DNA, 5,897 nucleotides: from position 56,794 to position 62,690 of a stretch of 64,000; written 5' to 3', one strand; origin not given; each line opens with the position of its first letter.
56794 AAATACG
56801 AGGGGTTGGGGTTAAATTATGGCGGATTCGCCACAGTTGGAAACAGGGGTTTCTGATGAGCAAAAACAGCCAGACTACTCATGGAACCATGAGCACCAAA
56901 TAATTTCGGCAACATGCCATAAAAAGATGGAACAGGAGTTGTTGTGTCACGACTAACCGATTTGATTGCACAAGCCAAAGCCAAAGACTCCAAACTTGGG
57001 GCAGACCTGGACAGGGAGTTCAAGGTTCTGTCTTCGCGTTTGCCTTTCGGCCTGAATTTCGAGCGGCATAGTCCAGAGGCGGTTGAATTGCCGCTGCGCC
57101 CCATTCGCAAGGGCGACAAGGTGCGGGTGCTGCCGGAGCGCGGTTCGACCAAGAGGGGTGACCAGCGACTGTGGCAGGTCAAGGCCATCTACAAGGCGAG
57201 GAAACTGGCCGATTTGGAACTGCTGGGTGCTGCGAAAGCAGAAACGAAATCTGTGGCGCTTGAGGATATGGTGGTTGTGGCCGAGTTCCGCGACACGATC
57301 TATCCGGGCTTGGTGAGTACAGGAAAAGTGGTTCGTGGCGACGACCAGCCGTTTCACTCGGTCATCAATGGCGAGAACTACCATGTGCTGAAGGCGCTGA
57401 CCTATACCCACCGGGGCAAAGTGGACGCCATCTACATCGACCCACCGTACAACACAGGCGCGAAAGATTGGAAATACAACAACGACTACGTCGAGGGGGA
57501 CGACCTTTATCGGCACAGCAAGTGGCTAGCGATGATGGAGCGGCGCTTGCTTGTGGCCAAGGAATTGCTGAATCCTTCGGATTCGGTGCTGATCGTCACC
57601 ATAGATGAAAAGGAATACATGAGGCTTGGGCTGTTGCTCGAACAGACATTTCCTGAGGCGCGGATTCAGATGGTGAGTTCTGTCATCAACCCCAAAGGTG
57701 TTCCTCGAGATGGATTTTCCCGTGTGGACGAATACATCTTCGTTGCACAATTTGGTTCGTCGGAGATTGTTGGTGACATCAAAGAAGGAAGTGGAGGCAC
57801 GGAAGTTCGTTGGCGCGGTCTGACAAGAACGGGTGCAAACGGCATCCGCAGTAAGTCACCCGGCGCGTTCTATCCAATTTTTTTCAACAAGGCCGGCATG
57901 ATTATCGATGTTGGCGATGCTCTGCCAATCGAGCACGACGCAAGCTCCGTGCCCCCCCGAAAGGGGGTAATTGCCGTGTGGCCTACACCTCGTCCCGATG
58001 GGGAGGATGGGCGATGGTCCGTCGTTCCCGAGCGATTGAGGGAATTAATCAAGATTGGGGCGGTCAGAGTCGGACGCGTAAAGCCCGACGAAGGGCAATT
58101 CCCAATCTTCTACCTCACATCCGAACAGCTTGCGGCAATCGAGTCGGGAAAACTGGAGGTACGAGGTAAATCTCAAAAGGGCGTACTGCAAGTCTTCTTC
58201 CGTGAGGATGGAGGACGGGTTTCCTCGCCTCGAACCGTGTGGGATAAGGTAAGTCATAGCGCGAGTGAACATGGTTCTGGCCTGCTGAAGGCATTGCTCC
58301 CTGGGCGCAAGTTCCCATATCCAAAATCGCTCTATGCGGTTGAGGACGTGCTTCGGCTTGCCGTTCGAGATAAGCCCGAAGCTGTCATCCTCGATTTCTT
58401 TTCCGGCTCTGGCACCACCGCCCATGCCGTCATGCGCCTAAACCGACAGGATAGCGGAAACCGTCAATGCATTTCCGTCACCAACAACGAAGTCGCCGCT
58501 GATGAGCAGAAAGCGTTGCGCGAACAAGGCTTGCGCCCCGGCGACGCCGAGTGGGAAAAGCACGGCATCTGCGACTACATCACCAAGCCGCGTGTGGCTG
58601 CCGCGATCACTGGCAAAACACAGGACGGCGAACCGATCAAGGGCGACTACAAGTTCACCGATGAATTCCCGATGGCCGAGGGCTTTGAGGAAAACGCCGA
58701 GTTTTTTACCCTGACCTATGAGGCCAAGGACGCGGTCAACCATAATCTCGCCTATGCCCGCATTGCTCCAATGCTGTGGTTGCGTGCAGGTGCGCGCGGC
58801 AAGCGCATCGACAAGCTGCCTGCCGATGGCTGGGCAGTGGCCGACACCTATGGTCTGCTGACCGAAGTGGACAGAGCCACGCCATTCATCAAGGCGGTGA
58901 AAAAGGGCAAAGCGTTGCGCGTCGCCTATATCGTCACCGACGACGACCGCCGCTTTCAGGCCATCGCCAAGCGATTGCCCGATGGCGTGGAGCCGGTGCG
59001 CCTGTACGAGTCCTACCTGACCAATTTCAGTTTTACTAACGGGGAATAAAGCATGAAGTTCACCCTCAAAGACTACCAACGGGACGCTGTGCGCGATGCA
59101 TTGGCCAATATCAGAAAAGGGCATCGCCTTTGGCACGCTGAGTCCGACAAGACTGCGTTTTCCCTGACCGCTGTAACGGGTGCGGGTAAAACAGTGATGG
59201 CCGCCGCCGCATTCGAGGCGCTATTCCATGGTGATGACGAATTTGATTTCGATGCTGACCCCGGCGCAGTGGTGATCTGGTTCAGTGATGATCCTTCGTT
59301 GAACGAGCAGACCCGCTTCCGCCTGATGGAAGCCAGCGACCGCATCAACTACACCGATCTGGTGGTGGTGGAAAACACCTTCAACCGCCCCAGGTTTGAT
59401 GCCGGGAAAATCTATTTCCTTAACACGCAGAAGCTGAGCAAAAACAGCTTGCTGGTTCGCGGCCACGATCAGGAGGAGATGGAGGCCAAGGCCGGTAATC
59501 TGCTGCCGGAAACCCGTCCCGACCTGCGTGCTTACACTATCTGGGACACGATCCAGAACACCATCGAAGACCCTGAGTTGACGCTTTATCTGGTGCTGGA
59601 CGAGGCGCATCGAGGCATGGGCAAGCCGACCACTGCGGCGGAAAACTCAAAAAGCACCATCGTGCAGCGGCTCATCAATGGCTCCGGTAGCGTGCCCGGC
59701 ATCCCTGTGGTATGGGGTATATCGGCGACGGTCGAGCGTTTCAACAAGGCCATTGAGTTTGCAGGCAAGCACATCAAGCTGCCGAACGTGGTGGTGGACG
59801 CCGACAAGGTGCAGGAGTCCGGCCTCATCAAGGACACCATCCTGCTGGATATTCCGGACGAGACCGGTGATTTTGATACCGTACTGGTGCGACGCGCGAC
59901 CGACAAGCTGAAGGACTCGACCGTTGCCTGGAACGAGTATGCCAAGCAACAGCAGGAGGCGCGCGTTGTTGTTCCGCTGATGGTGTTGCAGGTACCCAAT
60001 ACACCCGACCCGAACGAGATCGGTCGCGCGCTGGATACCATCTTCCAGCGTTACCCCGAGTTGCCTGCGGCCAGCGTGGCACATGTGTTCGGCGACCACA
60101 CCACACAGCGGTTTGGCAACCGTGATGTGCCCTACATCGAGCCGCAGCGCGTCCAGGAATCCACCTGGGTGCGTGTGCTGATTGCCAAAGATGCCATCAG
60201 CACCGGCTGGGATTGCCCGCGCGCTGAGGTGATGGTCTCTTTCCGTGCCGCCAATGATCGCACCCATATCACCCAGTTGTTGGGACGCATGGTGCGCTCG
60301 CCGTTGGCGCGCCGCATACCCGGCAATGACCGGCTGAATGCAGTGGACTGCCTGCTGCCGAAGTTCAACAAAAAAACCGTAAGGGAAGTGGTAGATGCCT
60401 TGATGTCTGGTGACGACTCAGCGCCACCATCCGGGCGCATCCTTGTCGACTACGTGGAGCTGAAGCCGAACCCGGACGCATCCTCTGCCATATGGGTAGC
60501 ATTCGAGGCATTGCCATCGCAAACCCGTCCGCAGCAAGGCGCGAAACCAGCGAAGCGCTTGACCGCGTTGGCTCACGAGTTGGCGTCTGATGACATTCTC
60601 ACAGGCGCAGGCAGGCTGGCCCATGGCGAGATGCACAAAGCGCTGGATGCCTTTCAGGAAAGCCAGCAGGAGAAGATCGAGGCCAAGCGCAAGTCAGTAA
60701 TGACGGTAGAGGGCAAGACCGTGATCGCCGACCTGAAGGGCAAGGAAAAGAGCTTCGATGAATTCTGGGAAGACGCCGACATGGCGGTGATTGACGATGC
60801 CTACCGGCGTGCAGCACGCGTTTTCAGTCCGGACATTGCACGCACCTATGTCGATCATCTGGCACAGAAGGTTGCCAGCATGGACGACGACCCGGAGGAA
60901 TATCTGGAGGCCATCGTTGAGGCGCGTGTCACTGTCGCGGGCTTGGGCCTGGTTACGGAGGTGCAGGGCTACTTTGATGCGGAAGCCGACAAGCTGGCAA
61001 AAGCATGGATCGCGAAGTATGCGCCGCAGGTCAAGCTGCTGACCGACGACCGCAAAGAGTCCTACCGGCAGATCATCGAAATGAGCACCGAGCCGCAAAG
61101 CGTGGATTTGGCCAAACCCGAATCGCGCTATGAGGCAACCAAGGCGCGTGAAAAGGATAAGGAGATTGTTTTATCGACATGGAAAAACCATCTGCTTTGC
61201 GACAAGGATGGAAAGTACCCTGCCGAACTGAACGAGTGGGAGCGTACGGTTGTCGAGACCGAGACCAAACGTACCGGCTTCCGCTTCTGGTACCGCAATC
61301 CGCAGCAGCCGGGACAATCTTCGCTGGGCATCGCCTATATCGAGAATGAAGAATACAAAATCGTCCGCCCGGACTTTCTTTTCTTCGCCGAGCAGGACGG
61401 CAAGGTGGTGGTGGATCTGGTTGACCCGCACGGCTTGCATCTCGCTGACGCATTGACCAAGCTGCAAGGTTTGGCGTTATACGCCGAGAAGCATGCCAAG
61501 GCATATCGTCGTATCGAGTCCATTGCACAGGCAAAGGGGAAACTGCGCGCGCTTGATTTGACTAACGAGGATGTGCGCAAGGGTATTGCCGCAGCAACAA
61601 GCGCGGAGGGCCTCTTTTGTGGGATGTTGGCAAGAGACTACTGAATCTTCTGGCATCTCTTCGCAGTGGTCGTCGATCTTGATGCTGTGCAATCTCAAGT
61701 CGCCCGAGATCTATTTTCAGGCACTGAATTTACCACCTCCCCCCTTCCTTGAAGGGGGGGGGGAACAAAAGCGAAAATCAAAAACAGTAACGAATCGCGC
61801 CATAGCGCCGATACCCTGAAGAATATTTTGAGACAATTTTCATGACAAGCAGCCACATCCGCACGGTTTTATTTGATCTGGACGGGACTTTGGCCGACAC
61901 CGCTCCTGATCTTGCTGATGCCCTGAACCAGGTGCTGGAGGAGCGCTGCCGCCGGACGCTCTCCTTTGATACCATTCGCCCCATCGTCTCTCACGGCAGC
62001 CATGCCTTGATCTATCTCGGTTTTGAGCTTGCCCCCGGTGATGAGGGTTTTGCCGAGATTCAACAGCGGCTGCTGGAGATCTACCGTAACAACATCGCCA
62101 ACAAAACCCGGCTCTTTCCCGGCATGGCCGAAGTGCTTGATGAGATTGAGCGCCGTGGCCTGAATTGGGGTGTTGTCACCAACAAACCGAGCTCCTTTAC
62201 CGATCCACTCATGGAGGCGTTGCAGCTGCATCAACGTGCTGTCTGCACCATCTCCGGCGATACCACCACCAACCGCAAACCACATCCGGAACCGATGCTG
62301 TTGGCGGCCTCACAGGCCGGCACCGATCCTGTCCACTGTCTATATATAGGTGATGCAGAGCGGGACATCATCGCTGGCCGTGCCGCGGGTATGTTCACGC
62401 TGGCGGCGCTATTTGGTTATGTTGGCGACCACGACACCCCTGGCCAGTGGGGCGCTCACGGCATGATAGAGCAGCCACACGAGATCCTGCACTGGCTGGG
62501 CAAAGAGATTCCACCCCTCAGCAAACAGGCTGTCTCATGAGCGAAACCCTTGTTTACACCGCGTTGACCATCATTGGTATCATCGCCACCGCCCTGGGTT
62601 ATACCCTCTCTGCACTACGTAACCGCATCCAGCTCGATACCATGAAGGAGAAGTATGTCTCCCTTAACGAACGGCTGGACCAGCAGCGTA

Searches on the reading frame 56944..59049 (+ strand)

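Call 67: search_protein_families(library=pfam, proteins=[window:56944-59049:+], max_evalue=0.001)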
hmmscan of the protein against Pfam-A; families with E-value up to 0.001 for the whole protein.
window:56944-59049:+ (701 aa): 1 family
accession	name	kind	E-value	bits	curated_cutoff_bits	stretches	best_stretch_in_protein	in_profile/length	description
PF01555.25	N6_N4_Mtase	-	2.4e-20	73.9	26.7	1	160-502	1-205/221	DNA methylase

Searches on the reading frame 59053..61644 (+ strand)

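Call 67: search_protein_families(library=pfam, proteins=[window:59053-61644:+], max_evalue=0.001)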
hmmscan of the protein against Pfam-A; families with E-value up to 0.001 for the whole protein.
window:59053-61644:+ (863 aa): 1 family
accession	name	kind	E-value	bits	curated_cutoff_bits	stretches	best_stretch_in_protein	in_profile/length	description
PF04851.21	ResIII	-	3e-12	47.2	22.5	1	3-197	2-141/164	Type III restriction enzyme, res subunit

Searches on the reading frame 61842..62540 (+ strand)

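Call 67: search_protein_families(library=pfam, proteins=[window:61842-62540:+], max_evalue=0.001)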
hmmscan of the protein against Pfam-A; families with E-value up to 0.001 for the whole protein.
window:61842-62540:+ (232 aa): 5 families
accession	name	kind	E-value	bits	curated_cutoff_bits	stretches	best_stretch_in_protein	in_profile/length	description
PF13419.12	HAD_2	-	3.7e-34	118.8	23.8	1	9-188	1-177/178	Haloacid dehalogenase-like hydrolase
PF00702.32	Hydrolase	-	6.6e-28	98.9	26.4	1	6-183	1-191/191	haloacid dehalogenase-like hydrolase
PF12710.13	HAD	-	7.8e-11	43.2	27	1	9-176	1-185/189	haloacid dehalogenase-like hydrolase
PF13242.12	Hydrolase_like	-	5.2e-08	33.1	22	1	145-192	3-51/75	HAD-hyrolase-like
PF13344.12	Hydrolase_6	-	0.00096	19.6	27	0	86-127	10-51/101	Haloacid dehalogenase-like hydrolase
